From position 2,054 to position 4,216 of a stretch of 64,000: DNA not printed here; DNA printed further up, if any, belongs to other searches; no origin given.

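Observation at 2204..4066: Radical-SAM-like enzyme with Cx8Cx2C instead of CxxxCxxC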

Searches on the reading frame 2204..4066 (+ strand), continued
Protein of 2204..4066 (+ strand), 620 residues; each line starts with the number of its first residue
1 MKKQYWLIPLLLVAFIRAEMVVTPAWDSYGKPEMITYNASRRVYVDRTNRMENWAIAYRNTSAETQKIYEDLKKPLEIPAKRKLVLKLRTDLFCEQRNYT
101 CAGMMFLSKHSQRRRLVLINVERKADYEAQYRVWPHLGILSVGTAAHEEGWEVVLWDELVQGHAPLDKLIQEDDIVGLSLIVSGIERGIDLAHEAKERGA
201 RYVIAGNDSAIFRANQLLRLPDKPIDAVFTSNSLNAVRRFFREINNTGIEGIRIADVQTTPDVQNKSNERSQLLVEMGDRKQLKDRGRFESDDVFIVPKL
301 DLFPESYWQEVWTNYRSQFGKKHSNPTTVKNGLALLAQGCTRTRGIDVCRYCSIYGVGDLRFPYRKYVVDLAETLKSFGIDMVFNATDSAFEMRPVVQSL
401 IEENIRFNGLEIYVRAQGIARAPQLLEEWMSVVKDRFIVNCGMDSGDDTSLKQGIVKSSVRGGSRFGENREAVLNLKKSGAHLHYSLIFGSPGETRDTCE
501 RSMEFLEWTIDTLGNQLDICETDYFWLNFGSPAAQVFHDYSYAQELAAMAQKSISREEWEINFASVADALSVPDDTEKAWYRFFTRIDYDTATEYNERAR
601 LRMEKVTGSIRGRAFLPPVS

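Call 50: search_protein_families(library=ncbifam, proteins=[P0128, P0131, P0138, P0142, P0145, P0149, P0153, P0164, P0209, P0239], max_evalue=0.001)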
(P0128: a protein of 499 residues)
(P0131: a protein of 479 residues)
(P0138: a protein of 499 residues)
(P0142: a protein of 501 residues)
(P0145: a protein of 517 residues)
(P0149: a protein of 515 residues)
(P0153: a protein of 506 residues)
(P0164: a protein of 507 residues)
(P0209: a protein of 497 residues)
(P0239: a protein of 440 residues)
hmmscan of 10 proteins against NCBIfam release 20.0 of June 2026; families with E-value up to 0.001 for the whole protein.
P0128 (499 aa): 12 families
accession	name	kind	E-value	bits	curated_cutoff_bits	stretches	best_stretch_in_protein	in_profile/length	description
TIGR03975.1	rSAM_ocin_1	subfamily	9.2e-13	47.5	281.85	1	70-384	129-429/606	RiPP maturation radical SAM C-methyltransferase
TIGR04013.1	B12_SAM_MJ_1487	hypoth_equivalog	2.2e-09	36.7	251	1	319-388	268-336/382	TIGR04013 family B12-binding domain/radical SAM domain-containing protein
TIGR03471.1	HpnJ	equivalog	4.4e-09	35.7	577.6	1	308-382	289-362/472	hopanoid biosynthesis associated radical SAM protein HpnJ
TIGR04479.1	bcpD_PhpK_rSAM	subfamily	6.2e-09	34.8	600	1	301-385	326-409/504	PhpK family radical SAM P-methyltransferase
NF033070.1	rSAM_AprD4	equivalog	1.9e-07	30.3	500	1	296-382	277-363/456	AprD4 family radical SAM diol-dehydratase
TIGR02026.1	BchE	equivalog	1.1e-06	27.8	481.35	1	30-384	19-365/497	magnesium-protoporphyrin IX monomethyl ester anaerobic oxidative cyclase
TIGR04014.1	B12_SAM_MJ_0865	equivalog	2.5e-06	26.6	360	1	322-383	274-334/434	methyl-coenzyme M reductase glutamine C-methyltransferase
NF050148.1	rSAM_ApyD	equivalog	2.6e-06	26.1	750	0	306-388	288-369/645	RiPP biosynthesis radical SAM protein ApyD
NF038361.1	rSAM_Sden_1168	equivalog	3.2e-06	26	575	1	102-395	175-462/560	Sden_1168 family B12-binding radical SAM P-methyltransferase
TIGR04367.1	HpnR_B12_rSAM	equivalog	2.7e-05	22.9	650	1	34-180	23-168/490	hopanoid C-3 methylase HpnR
TIGR04072.2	rSAM_ladder_B12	equivalog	0.00033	19.4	360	0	220-383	188-347/443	lipid biosynthesis B12-binding/radical SAM protein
TIGR04385.1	B12_rSAM_cofa1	equivalog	0.00059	19.2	450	0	111-188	113-186/438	B12 lower ligand biosynthesis radical SAM protein BzaD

P0131 (479 aa): 10 families
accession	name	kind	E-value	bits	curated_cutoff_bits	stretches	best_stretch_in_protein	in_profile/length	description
TIGR04013.1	B12_SAM_MJ_1487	hypoth_equivalog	7.3e-12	44.8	251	2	40-131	37-127/382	TIGR04013 family B12-binding domain/radical SAM domain-containing protein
TIGR04479.1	bcpD_PhpK_rSAM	subfamily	5.9e-09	34.8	600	1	297-362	345-407/504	PhpK family radical SAM P-methyltransferase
TIGR03471.1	HpnJ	equivalog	1.1e-08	34.4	577.6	1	291-361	294-362/472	hopanoid biosynthesis associated radical SAM protein HpnJ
TIGR04367.1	HpnR_B12_rSAM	equivalog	1.3e-08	33.9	650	1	9-139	23-156/490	hopanoid C-3 methylase HpnR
TIGR04014.1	B12_SAM_MJ_0865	equivalog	7.4e-07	28.3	360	1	282-362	259-334/434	methyl-coenzyme M reductase glutamine C-methyltransferase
TIGR02026.1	BchE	equivalog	2.9e-06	26.4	481.35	1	269-361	275-362/497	magnesium-protoporphyrin IX monomethyl ester anaerobic oxidative cyclase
TIGR00089.1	TIGR00089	subfamily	8.2e-06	24.9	251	1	283-362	238-316/429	MiaB/RimO family radical SAM methylthiotransferase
TIGR04072.2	rSAM_ladder_B12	equivalog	0.00015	20.5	360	0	292-361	280-346/443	lipid biosynthesis B12-binding/radical SAM protein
TIGR01212.1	TIGR01212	equivalog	0.00051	19.3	180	0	292-362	135-203/302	tRNA modification radical SAM protein MnmL/YtqA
TIGR01125.1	TIGR01125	equivalog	0.00093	18.3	356.95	0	298-362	251-314/432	30S ribosomal protein S12 methylthiotransferase RimO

P0138 (499 aa): 1 family
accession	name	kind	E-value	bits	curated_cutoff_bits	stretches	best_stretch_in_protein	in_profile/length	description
TIGR03975.1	rSAM_ocin_1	subfamily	1.8e-06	26.7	281.85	1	200-378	256-430/606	RiPP maturation radical SAM C-methyltransferase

P0142 (501 aa): 25 families
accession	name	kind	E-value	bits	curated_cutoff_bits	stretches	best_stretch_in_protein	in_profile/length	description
TIGR03975.1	rSAM_ocin_1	subfamily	1.1e-24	86.9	281.85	1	63-437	119-484/606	RiPP maturation radical SAM C-methyltransferase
TIGR02026.1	BchE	equivalog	5.5e-24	84.9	481.35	1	8-384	1-362/497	magnesium-protoporphyrin IX monomethyl ester anaerobic oxidative cyclase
TIGR03471.1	HpnJ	equivalog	2.8e-22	79.3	577.6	1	74-413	70-387/472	hopanoid biosynthesis associated radical SAM protein HpnJ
TIGR04072.2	rSAM_ladder_B12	equivalog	1.3e-18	66.9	360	1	210-398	180-362/443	lipid biosynthesis B12-binding/radical SAM protein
TIGR04013.1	B12_SAM_MJ_1487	hypoth_equivalog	2.9e-18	65.9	251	2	320-413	267-357/382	TIGR04013 family B12-binding domain/radical SAM domain-containing protein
TIGR04190.1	B12_SAM_Ta0216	equivalog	1.4e-15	57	500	1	62-427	69-437/554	TIGR04190 family B12-binding domain/radical SAM domain protein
TIGR04385.1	B12_rSAM_cofa1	equivalog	1.5e-15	57.4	450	1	29-388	19-365/438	B12 lower ligand biosynthesis radical SAM protein BzaD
TIGR04479.1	bcpD_PhpK_rSAM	subfamily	4.3e-15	55.1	600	1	120-386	168-408/504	PhpK family radical SAM P-methyltransferase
TIGR04014.1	B12_SAM_MJ_0865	equivalog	2e-14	53.2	360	1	320-416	270-361/434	methyl-coenzyme M reductase glutamine C-methyltransferase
NF038361.1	rSAM_Sden_1168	equivalog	2.9e-14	52.5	575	1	70-411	138-471/560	Sden_1168 family B12-binding radical SAM P-methyltransferase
NF050148.1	rSAM_ApyD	equivalog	1.3e-12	47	750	1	66-394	68-373/645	RiPP biosynthesis radical SAM protein ApyD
NF040542.1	rSAM_RCCLKC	equivalog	3.4e-12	46.2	450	1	305-386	269-349/423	arsinothricin biosynthesis radical SAM protein ArsL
NF033712.0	B12_rSAM_KedN5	subfamily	1.4e-11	43.4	700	1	47-178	35-172/624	KedN5 family methylcobalamin-dependent radical SAM C-methyltransferase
TIGR04367.1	HpnR_B12_rSAM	equivalog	8.8e-11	41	650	1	47-381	35-346/490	hopanoid C-3 methylase HpnR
TIGR00089.1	TIGR00089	subfamily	2e-08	33.5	251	1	320-419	250-346/429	MiaB/RimO family radical SAM methylthiotransferase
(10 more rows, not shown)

P0145 (517 aa): 8 families
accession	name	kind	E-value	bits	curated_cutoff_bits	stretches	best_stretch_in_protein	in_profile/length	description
TIGR02026.1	BchE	equivalog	5.1e-20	71.8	481.35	1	9-400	1-362/497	magnesium-protoporphyrin IX monomethyl ester anaerobic oxidative cyclase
TIGR04479.1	bcpD_PhpK_rSAM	subfamily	5.3e-11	41.6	600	1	219-407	235-413/504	PhpK family radical SAM P-methyltransferase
TIGR04013.1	B12_SAM_MJ_1487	hypoth_equivalog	3.8e-08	32.6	251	0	328-429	266-355/382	TIGR04013 family B12-binding domain/radical SAM domain-containing protein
TIGR03471.1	HpnJ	equivalog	3.9e-08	32.6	577.6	1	75-404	71-366/472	hopanoid biosynthesis associated radical SAM protein HpnJ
TIGR04190.1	B12_SAM_Ta0216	equivalog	5e-08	32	500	1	86-403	93-394/554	TIGR04190 family B12-binding domain/radical SAM domain protein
NF033712.0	B12_rSAM_KedN5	subfamily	5.2e-07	28.3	700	1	45-188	35-176/624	KedN5 family methylcobalamin-dependent radical SAM C-methyltransferase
TIGR04014.1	B12_SAM_MJ_0865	equivalog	2.4e-05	23.3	360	0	319-404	260-337/434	methyl-coenzyme M reductase glutamine C-methyltransferase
TIGR04072.2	rSAM_ladder_B12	equivalog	9.9e-05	21.1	360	0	212-404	170-350/443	lipid biosynthesis B12-binding/radical SAM protein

P0149 (515 aa): 10 families
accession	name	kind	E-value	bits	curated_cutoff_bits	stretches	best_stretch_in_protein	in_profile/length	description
TIGR02026.1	BchE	equivalog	5.1e-13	48.7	481.35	1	25-397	5-361/497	magnesium-protoporphyrin IX monomethyl ester anaerobic oxidative cyclase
TIGR03975.1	rSAM_ocin_1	subfamily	7e-10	38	281.85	1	73-402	118-431/606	RiPP maturation radical SAM C-methyltransferase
TIGR03471.1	HpnJ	equivalog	2e-09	36.8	577.6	1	89-410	74-374/472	hopanoid biosynthesis associated radical SAM protein HpnJ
TIGR04479.1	bcpD_PhpK_rSAM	subfamily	1.1e-08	34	600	1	311-398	320-406/504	PhpK family radical SAM P-methyltransferase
TIGR04190.1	B12_SAM_Ta0216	equivalog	3.3e-06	26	500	1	111-301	110-294/554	TIGR04190 family B12-binding domain/radical SAM domain protein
TIGR04072.2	rSAM_ladder_B12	equivalog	4.1e-06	25.7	360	1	228-396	179-344/443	lipid biosynthesis B12-binding/radical SAM protein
TIGR04367.1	HpnR_B12_rSAM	equivalog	5.7e-06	25.1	650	1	43-165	21-145/490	hopanoid C-3 methylase HpnR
TIGR04014.1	B12_SAM_MJ_0865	equivalog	2.4e-05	23.3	360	1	320-399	256-334/434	methyl-coenzyme M reductase glutamine C-methyltransferase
TIGR04013.1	B12_SAM_MJ_1487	hypoth_equivalog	3e-05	23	251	1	320-405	252-337/382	TIGR04013 family B12-binding domain/radical SAM domain-containing protein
TIGR04385.1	B12_rSAM_cofa1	equivalog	0.00099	18.4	450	0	44-281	20-245/438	B12 lower ligand biosynthesis radical SAM protein BzaD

P0153 (506 aa): 8 families
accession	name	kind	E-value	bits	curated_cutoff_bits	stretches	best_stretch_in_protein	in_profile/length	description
TIGR02026.1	BchE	equivalog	4.9e-12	45.5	481.35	1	242-412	194-362/497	magnesium-protoporphyrin IX monomethyl ester anaerobic oxidative cyclase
TIGR03471.1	HpnJ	equivalog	3.5e-08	32.8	577.6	1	203-419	168-369/472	hopanoid biosynthesis associated radical SAM protein HpnJ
TIGR04479.1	bcpD_PhpK_rSAM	subfamily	4e-08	32.1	600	1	310-414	309-408/504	PhpK family radical SAM P-methyltransferase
TIGR04013.1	B12_SAM_MJ_1487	hypoth_equivalog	5.4e-07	28.8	251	1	349-436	268-352/382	TIGR04013 family B12-binding domain/radical SAM domain-containing protein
NF033712.0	B12_rSAM_KedN5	subfamily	3.4e-06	25.6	700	0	55-192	38-175/624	KedN5 family methylcobalamin-dependent radical SAM C-methyltransferase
TIGR04014.1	B12_SAM_MJ_0865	equivalog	1e-05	24.5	360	1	337-435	259-352/434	methyl-coenzyme M reductase glutamine C-methyltransferase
TIGR04072.2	rSAM_ladder_B12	equivalog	2.4e-05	23.2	360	1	240-415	178-349/443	lipid biosynthesis B12-binding/radical SAM protein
TIGR03975.1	rSAM_ocin_1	subfamily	0.00034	19.2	281.85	1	235-415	254-430/606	RiPP maturation radical SAM C-methyltransferase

P0164 (507 aa): 12 families
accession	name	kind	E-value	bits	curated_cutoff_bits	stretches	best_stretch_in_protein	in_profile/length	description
NF033712.0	B12_rSAM_KedN5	subfamily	7e-12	44.3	700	1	41-156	35-154/624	KedN5 family methylcobalamin-dependent radical SAM C-methyltransferase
TIGR03471.1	HpnJ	equivalog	9.4e-12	44.5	577.6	1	316-398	293-374/472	hopanoid biosynthesis associated radical SAM protein HpnJ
TIGR03975.1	rSAM_ocin_1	subfamily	1.2e-11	43.8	281.85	1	59-389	119-430/606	RiPP maturation radical SAM C-methyltransferase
TIGR04479.1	bcpD_PhpK_rSAM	subfamily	6.2e-11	41.4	600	1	219-386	241-406/504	PhpK family radical SAM P-methyltransferase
TIGR02026.1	BchE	equivalog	3.2e-10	39.5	481.35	1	219-387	194-363/497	magnesium-protoporphyrin IX monomethyl ester anaerobic oxidative cyclase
NF050148.1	rSAM_ApyD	equivalog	7.4e-08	31.2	750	1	24-159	21-166/645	RiPP biosynthesis radical SAM protein ApyD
TIGR04013.1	B12_SAM_MJ_1487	hypoth_equivalog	8.8e-07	28.1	251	1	323-393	268-337/382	TIGR04013 family B12-binding domain/radical SAM domain-containing protein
TIGR04190.1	B12_SAM_Ta0216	equivalog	9.9e-07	27.7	500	1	84-164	96-178/554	TIGR04190 family B12-binding domain/radical SAM domain protein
TIGR04014.1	B12_SAM_MJ_0865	equivalog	5.9e-06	25.3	360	1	324-387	272-334/434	methyl-coenzyme M reductase glutamine C-methyltransferase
TIGR04367.1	HpnR_B12_rSAM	equivalog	0.00014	20.6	650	1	29-156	23-151/490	hopanoid C-3 methylase HpnR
NF038361.1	rSAM_Sden_1168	equivalog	0.00022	19.9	575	1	313-390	375-452/560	Sden_1168 family B12-binding radical SAM P-methyltransferase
NF045585.1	rSAM_slr0320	equivalog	0.0007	18.2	775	0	205-387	226-407/511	photosystem II high light acclimation radical SAM protein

P0209 (497 aa): 5 families
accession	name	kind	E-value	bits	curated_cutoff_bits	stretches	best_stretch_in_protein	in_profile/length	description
TIGR02026.1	BchE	equivalog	2.4e-10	39.9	481.35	1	14-152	11-153/497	magnesium-protoporphyrin IX monomethyl ester anaerobic oxidative cyclase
TIGR04013.1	B12_SAM_MJ_1487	hypoth_equivalog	2.1e-09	36.7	251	0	319-390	269-336/382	TIGR04013 family B12-binding domain/radical SAM domain-containing protein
TIGR04072.2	rSAM_ladder_B12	equivalog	2.7e-06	26.3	360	1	214-387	178-349/443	lipid biosynthesis B12-binding/radical SAM protein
TIGR03471.1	HpnJ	equivalog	7e-06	25.2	577.6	1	96-403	101-379/472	hopanoid biosynthesis associated radical SAM protein HpnJ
TIGR03975.1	rSAM_ocin_1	subfamily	0.0007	18.2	281.85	1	59-344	121-390/606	RiPP maturation radical SAM C-methyltransferase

P0239 (440 aa): 24 families
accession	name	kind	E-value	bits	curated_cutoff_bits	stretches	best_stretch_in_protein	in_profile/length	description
TIGR03975.1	rSAM_ocin_1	subfamily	4.2e-30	104.8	281.85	1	59-360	126-429/606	RiPP maturation radical SAM C-methyltransferase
NF050148.1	rSAM_ApyD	equivalog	1.1e-25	90.1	750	1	15-386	16-392/645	RiPP biosynthesis radical SAM protein ApyD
TIGR02026.1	BchE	equivalog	1.5e-24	86.7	481.35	1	14-358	12-362/497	magnesium-protoporphyrin IX monomethyl ester anaerobic oxidative cyclase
TIGR03471.1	HpnJ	equivalog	1.1e-23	83.9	577.6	1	50-386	57-386/472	hopanoid biosynthesis associated radical SAM protein HpnJ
TIGR04014.1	B12_SAM_MJ_0865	equivalog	2e-22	79.6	360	2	255-394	231-365/434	methyl-coenzyme M reductase glutamine C-methyltransferase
TIGR04295.1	B12_rSAM_oligo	hypoth_equivalog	6.8e-21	74.4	400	1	82-392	95-389/422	TIGR04295 family B12-binding domain-containing radical SAM protein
TIGR04479.1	bcpD_PhpK_rSAM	subfamily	1.9e-20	72.7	600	1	39-359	85-407/504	PhpK family radical SAM P-methyltransferase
TIGR04013.1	B12_SAM_MJ_1487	hypoth_equivalog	5.5e-18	65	251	2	293-383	265-353/382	TIGR04013 family B12-binding domain/radical SAM domain-containing protein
TIGR04367.1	HpnR_B12_rSAM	equivalog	3.4e-15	55.6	650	1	2-383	2-369/490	hopanoid C-3 methylase HpnR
NF038361.1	rSAM_Sden_1168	equivalog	4.8e-14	51.8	575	1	75-388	155-474/560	Sden_1168 family B12-binding radical SAM P-methyltransferase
TIGR04072.2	rSAM_ladder_B12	equivalog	2.1e-13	49.7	360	1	75-361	84-349/443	lipid biosynthesis B12-binding/radical SAM protein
TIGR04190.1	B12_SAM_Ta0216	equivalog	4.4e-12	45.4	500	1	18-261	32-291/554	TIGR04190 family B12-binding domain/radical SAM domain protein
NF040546.1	rSAM_CUAEP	equivalog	3.1e-10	39.3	500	1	289-398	269-375/468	CUAEP/CCAEP-tail radical SAM (seleno)protein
NF045585.1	rSAM_slr0320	equivalog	4.2e-09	35.5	775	1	71-375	122-423/511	photosystem II high light acclimation radical SAM protein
TIGR01212.1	TIGR01212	equivalog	1.5e-08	34.2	180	1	277-361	117-205/302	tRNA modification radical SAM protein MnmL/YtqA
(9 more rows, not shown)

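Call 53: find_encoding_contigs(protein=P0128, flank=8000, max_places=2)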
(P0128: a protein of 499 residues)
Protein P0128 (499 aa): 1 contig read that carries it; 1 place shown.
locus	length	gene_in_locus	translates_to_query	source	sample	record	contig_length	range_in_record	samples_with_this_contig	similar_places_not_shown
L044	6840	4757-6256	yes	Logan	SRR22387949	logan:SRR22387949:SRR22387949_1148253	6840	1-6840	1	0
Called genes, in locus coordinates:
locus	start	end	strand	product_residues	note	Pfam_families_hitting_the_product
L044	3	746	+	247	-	?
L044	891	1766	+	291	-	-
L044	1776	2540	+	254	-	PF03372:Exo_endo_phos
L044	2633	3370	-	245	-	PF01978:TrmB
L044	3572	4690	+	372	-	PF13433:Peripla_BP_5 (faint), PF13458:Peripla_BP_6, PF01094:ANF_receptor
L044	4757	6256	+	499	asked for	PF02310:B12-binding, PF04055:Radical_SAM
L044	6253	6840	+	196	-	?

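Call 54: find_encoding_contigs(protein=P0142, flank=8000, max_places=2)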
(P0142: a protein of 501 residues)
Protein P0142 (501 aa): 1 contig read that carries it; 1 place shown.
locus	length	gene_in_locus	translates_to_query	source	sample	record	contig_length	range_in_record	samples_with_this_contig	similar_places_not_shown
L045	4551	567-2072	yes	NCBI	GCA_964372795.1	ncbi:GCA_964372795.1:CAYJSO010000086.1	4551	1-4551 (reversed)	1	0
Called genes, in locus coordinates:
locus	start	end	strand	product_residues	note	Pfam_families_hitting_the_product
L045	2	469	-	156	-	?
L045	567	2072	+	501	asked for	PF02310:B12-binding, PF04055:Radical_SAM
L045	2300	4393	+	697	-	-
